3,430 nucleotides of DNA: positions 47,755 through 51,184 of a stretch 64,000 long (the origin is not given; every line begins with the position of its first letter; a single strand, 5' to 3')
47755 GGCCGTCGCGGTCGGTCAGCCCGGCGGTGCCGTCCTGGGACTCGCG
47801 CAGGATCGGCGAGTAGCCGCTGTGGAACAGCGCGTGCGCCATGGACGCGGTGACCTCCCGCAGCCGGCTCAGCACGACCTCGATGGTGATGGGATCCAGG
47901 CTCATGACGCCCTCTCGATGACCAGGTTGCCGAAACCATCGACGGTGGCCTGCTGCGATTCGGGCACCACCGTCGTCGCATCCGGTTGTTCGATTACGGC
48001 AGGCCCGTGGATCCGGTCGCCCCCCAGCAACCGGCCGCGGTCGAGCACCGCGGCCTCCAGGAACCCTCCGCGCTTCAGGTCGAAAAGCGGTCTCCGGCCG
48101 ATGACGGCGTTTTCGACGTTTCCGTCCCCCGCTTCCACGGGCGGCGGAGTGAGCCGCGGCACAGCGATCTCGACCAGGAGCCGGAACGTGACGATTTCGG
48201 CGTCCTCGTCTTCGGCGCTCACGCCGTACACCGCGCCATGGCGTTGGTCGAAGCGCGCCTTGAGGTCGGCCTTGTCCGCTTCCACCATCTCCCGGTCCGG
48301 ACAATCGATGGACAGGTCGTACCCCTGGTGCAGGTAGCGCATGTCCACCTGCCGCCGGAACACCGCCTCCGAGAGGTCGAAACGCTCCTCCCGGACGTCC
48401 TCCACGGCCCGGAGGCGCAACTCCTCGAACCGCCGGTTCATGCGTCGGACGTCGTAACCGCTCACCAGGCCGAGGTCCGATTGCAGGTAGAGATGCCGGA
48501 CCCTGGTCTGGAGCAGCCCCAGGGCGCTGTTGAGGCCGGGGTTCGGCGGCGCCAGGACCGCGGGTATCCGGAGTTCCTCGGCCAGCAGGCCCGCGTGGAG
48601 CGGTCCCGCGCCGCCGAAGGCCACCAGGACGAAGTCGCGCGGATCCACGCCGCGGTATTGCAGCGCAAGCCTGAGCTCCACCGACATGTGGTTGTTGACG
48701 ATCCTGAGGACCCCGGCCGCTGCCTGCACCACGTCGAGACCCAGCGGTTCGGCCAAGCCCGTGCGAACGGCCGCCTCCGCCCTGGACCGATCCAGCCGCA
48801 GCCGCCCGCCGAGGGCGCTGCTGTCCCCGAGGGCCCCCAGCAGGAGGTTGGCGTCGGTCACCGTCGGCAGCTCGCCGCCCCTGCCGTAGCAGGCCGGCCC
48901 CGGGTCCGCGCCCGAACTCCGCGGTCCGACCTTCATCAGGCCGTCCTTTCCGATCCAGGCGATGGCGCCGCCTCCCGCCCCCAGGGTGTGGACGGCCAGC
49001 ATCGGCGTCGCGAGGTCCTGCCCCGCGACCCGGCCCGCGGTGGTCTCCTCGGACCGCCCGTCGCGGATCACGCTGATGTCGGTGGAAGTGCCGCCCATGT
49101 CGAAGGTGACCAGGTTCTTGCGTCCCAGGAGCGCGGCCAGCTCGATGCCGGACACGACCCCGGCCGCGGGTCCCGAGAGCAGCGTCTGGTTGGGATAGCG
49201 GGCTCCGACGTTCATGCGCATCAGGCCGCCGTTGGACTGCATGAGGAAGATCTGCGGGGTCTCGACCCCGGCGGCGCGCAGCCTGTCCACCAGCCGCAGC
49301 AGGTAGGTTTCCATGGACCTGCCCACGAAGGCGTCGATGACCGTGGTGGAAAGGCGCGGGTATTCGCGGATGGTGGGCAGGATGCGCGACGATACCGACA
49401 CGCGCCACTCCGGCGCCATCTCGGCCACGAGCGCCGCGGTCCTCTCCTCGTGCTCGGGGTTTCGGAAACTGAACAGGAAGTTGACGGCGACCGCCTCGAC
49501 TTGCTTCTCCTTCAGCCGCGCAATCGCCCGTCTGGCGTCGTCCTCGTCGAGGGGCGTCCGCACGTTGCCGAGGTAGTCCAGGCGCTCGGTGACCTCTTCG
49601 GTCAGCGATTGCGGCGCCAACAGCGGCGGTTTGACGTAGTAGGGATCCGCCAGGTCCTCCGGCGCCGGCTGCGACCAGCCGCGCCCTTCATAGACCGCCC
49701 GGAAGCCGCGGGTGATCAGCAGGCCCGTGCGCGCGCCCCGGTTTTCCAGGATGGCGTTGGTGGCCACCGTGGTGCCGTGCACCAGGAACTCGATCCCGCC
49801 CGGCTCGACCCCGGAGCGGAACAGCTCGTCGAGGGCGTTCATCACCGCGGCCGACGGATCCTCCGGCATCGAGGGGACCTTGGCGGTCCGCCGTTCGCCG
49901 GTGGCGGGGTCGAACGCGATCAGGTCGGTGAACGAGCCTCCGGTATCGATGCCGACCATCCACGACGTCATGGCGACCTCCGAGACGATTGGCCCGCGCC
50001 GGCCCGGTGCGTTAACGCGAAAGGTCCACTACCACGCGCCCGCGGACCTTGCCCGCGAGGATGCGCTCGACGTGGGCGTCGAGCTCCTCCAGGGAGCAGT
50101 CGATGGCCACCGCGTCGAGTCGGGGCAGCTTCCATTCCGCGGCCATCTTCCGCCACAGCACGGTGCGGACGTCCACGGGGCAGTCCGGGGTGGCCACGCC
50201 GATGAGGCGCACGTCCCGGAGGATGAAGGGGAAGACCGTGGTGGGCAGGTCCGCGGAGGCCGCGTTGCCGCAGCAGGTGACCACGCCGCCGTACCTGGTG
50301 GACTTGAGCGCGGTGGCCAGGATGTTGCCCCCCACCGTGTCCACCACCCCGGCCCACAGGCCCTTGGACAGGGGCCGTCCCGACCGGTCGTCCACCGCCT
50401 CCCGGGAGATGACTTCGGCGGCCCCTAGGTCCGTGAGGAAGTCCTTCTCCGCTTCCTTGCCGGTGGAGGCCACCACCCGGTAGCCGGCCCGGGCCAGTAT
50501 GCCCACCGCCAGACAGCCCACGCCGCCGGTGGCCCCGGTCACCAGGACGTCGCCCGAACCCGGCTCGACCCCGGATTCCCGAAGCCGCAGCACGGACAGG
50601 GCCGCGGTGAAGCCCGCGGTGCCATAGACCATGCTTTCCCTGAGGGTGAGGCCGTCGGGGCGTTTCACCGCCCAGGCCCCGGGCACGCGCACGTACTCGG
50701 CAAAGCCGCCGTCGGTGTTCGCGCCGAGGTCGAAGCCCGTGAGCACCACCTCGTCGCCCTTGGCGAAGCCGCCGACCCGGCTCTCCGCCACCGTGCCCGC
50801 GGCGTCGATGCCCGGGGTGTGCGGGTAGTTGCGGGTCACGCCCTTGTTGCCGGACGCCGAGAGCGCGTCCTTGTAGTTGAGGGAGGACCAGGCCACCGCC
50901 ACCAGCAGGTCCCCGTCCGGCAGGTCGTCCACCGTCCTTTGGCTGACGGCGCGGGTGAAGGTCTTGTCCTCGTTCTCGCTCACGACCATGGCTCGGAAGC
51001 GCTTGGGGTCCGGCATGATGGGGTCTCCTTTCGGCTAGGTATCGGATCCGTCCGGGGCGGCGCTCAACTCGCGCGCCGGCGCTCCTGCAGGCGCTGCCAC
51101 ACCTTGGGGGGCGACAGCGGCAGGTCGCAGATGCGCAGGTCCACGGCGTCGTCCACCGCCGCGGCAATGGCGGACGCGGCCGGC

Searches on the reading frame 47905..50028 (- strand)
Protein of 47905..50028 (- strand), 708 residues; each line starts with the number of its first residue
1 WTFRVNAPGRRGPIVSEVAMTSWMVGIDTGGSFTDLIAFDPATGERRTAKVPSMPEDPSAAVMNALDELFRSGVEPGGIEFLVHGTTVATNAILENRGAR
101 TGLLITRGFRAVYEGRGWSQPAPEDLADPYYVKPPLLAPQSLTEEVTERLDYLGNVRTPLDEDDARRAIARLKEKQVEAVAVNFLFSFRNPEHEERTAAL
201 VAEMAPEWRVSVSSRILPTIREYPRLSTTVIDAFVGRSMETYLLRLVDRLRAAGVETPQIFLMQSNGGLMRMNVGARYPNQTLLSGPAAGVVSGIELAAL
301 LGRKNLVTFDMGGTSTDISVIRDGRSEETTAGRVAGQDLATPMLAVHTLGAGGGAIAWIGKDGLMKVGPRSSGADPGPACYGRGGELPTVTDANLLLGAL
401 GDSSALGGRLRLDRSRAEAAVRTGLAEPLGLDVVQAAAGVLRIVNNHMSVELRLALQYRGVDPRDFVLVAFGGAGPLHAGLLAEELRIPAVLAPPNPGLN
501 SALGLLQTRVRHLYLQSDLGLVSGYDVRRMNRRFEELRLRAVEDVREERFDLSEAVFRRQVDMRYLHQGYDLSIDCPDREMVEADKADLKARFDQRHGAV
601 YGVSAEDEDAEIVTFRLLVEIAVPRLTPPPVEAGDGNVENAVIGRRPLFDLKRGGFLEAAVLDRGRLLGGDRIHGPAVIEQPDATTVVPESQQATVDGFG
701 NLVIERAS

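Call 41: search_protein_families(library=pfam, proteins=[window:47905-50028:-], max_evalue=0.0001)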
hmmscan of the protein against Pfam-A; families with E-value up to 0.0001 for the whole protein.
window:47905-50028:- (708 aa): 3 families
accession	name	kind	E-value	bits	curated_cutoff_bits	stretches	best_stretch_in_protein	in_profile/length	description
PF01968.24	Hydantoinase_A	-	8.9e-82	275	22.9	1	225-512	1-289/291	Hydantoinase/oxoprolinase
PF05378.19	Hydant_A_N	-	1e-46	159.3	25.2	1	25-203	2-174/176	Hydantoinase/oxoprolinase N-terminal region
PF19278.4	Hydant_A_C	-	6.9e-19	68.4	21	1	528-699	12-185/193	Hydantoinase/oxoprolinase C-terminal domain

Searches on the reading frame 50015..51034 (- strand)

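Call 41: search_protein_families(library=pfam, proteins=[window:50015-51034:-], max_evalue=0.0001)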
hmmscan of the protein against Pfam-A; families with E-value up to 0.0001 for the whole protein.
window:50015-51034:- (340 aa): 2 families
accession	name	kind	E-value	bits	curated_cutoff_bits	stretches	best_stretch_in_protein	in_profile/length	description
PF00107.32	ADH_zinc_N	-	3.7e-15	56.5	31.8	1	171-293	1-123/129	Zinc-binding dehydrogenase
PF08240.17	ADH_N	-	1.4e-13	51.4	23.5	1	40-127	2-104/104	Alcohol dehydrogenase GroES-like domain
